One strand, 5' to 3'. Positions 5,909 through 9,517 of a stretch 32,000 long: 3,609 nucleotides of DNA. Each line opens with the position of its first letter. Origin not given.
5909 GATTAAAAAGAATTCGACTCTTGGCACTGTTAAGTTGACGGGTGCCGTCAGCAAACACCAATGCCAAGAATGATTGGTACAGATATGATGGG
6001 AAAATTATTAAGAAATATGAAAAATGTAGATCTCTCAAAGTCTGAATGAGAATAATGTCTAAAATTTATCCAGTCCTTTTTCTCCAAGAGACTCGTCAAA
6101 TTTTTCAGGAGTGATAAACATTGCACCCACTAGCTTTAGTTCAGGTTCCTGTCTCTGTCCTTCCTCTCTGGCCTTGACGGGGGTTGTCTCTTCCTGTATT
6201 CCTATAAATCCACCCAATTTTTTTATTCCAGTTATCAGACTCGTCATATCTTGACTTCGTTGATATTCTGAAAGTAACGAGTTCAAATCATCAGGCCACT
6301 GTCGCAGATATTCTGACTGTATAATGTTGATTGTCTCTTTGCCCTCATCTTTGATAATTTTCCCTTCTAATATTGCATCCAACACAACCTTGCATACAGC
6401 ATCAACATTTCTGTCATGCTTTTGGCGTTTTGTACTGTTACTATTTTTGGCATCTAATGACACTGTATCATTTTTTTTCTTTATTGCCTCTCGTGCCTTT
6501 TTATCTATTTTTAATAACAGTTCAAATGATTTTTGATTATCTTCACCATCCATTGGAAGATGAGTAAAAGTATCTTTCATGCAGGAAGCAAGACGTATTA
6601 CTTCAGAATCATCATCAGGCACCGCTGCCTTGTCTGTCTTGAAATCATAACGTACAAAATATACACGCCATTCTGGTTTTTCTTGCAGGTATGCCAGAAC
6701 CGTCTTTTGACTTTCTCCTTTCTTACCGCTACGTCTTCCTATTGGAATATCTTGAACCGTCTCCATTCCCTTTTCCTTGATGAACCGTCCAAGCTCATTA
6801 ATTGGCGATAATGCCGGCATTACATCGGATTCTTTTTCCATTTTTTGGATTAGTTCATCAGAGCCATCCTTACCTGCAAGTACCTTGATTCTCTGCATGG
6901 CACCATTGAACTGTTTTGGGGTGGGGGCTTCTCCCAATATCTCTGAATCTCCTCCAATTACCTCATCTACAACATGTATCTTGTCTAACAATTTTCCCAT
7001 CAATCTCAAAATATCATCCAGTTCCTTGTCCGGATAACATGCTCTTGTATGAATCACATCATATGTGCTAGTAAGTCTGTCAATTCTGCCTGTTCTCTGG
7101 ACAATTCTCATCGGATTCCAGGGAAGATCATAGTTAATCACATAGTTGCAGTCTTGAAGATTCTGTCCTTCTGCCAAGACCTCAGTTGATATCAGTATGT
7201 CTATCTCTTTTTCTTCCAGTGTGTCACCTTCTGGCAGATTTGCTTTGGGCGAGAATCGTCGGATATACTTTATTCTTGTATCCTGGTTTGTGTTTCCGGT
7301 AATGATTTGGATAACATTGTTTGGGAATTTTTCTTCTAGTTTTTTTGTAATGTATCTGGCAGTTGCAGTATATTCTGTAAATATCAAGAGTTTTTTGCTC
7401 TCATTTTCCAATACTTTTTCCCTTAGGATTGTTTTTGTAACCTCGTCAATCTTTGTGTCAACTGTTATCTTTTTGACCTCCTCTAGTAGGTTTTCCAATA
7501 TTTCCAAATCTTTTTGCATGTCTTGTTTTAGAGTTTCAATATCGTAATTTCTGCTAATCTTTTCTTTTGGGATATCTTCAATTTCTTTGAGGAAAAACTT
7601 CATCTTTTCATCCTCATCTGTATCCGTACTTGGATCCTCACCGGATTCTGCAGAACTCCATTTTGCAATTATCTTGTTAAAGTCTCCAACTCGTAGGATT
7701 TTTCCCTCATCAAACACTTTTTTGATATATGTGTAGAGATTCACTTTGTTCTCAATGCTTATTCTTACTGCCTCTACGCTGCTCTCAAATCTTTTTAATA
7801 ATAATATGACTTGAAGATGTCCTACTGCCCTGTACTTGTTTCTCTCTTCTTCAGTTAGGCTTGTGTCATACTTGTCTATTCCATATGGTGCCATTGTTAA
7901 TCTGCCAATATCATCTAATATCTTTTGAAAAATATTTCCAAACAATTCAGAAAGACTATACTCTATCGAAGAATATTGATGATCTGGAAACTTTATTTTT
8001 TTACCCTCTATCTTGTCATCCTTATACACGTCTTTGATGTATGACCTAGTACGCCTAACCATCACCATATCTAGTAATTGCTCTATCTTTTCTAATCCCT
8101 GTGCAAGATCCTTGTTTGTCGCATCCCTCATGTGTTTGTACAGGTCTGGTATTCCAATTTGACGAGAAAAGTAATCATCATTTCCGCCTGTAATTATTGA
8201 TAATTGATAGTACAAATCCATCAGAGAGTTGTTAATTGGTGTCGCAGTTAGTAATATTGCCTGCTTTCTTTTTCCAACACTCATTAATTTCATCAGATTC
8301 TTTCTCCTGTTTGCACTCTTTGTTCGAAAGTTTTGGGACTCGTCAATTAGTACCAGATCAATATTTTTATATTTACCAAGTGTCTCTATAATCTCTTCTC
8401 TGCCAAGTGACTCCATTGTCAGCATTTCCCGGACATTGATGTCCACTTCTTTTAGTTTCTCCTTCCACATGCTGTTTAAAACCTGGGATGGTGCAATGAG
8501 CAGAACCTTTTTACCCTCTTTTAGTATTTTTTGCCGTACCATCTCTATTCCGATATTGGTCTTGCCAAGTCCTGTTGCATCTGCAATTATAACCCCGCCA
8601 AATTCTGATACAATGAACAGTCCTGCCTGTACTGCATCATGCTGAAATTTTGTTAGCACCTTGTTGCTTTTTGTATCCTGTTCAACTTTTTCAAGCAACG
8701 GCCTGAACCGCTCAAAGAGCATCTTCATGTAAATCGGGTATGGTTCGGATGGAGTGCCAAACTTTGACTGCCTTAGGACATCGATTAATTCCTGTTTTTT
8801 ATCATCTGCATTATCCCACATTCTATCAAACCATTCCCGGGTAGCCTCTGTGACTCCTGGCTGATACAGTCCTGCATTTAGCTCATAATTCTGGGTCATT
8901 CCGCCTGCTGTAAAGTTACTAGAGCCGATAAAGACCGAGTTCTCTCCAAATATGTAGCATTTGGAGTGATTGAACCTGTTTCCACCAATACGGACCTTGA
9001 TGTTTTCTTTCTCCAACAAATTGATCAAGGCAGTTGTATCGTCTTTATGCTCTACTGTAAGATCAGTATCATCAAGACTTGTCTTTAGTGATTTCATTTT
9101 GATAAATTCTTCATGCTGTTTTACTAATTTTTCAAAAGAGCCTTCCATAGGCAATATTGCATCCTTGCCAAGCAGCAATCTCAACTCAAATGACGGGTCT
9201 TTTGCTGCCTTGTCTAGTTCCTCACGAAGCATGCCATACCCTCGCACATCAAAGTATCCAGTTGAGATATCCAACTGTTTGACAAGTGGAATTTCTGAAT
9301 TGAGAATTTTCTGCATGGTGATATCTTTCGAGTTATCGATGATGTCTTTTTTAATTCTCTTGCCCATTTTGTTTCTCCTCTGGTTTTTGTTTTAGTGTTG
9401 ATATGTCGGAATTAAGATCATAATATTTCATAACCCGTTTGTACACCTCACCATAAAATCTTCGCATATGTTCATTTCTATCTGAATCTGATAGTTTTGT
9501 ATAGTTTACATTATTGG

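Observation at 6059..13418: Two-gene operon of a giant N6A methyltransferase plus a PLD-nuclease::SNF2-helicase fusion: minimal DISARM-like or split Type ISP-like defence candidate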

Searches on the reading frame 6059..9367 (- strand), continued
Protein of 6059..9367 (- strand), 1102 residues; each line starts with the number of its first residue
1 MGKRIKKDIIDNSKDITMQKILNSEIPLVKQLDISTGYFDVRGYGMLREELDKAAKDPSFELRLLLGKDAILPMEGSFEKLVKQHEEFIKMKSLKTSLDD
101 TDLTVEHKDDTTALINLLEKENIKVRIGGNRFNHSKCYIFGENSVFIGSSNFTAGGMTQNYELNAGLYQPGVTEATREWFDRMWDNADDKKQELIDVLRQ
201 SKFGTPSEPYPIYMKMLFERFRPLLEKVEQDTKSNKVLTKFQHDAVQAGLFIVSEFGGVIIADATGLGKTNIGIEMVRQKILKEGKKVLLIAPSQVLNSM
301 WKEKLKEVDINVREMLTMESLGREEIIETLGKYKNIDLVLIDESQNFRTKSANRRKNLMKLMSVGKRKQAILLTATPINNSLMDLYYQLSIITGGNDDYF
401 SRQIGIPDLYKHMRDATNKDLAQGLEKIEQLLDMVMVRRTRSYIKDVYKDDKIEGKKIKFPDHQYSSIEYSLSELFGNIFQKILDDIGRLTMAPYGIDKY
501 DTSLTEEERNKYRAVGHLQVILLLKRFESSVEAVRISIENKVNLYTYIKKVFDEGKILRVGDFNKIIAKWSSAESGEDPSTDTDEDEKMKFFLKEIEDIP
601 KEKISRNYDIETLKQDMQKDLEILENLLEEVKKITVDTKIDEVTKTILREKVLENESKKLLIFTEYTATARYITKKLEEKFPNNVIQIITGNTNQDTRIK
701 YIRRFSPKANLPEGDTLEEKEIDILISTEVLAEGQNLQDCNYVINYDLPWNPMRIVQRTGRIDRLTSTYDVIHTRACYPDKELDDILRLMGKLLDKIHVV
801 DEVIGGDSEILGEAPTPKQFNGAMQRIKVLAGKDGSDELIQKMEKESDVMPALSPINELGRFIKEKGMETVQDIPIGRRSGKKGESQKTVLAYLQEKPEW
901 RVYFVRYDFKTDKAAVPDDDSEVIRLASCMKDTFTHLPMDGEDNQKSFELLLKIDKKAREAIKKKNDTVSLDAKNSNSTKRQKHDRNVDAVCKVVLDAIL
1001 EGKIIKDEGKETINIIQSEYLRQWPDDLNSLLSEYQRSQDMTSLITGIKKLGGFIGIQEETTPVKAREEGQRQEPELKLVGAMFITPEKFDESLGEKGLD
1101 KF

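Call 93: list_cluster_members(proteins=[P0001, P0121, P0005, P0141])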
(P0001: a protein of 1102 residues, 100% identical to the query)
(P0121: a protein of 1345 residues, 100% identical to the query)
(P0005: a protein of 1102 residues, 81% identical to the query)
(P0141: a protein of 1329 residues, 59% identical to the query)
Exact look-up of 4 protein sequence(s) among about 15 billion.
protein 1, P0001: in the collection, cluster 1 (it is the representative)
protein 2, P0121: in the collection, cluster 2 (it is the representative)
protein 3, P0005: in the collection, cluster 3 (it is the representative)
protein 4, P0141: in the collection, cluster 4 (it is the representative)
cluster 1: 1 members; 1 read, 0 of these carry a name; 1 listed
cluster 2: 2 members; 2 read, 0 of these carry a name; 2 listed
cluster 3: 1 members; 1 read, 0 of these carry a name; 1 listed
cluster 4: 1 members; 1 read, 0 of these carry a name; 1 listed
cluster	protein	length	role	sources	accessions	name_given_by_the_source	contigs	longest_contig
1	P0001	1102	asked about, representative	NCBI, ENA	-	-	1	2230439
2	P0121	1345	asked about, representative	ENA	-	-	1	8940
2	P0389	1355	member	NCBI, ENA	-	-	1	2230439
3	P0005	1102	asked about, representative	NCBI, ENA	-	-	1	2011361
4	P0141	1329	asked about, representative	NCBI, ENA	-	-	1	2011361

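Call 95: find_related_loci(query=A3, collection=viral_contigs, flank=6000)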
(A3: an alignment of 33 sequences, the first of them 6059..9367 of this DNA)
Query A3 (1102 aa) in viral_contigs; peptide patterns used: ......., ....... (x = any residue, [..] = any of these).
208 stretches matched a pattern; 157 encode a relative of the query (tblastn E <= 1e-3); the best 80 are kept; 80 distinct loci.
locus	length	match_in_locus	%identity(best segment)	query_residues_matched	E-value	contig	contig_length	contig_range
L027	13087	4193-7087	30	30-933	5e-121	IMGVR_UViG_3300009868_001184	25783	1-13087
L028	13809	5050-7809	29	31-849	6e-87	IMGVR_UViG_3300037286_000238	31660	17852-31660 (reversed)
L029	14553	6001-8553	26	9-811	2e-62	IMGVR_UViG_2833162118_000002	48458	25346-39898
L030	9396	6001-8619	25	9-807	4e-61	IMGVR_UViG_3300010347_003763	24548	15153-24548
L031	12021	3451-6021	27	31-828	2e-59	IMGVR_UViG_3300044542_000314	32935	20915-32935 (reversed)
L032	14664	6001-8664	26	4-811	2e-59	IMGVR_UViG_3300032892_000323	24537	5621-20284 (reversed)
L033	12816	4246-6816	27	31-828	2e-59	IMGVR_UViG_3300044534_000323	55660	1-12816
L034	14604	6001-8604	28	9-811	1e-59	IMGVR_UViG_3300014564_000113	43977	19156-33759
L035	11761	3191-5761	24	22-807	2e-59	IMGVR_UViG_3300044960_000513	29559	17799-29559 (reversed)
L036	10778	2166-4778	27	9-811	8e-59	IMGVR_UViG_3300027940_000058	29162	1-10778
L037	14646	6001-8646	27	1-813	2e-58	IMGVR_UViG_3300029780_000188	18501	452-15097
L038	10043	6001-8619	24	9-811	2e-58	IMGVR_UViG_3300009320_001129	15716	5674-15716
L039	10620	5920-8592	26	2-811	3e-58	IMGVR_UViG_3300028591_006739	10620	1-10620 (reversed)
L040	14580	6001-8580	26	29-814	5e-58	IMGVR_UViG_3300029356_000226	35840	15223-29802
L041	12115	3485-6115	26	9-811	7e-58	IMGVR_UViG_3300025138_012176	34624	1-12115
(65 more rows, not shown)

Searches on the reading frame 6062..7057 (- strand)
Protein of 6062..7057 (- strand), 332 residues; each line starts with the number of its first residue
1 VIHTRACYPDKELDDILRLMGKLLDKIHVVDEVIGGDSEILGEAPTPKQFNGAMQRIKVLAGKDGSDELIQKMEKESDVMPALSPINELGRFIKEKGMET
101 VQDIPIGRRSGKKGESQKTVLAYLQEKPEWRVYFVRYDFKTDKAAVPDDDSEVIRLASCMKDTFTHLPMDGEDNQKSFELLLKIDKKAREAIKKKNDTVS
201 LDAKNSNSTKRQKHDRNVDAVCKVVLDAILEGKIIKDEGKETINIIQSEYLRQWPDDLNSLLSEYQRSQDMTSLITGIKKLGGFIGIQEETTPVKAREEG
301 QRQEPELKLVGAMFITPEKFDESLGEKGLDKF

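Call 56: search_protein_families(library=pfam, proteins=[window:6062-7057:-], max_evalue=10)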
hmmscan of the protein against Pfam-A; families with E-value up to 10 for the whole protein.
window:6062-7057:- (332 aa): 1 family
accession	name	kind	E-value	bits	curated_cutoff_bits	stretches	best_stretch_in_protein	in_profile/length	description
PF17388.7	GP24_25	-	0.0039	18.1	27.4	1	176-229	31-85/124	Mycobacteriophage tail assembly protein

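Call 63: search_protein_families(library=padloc, proteins=[window:6062-7057:-], max_evalue=10)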
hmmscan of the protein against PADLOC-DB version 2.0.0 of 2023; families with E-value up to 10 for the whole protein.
window:6062-7057:- (332 aa): 0 families
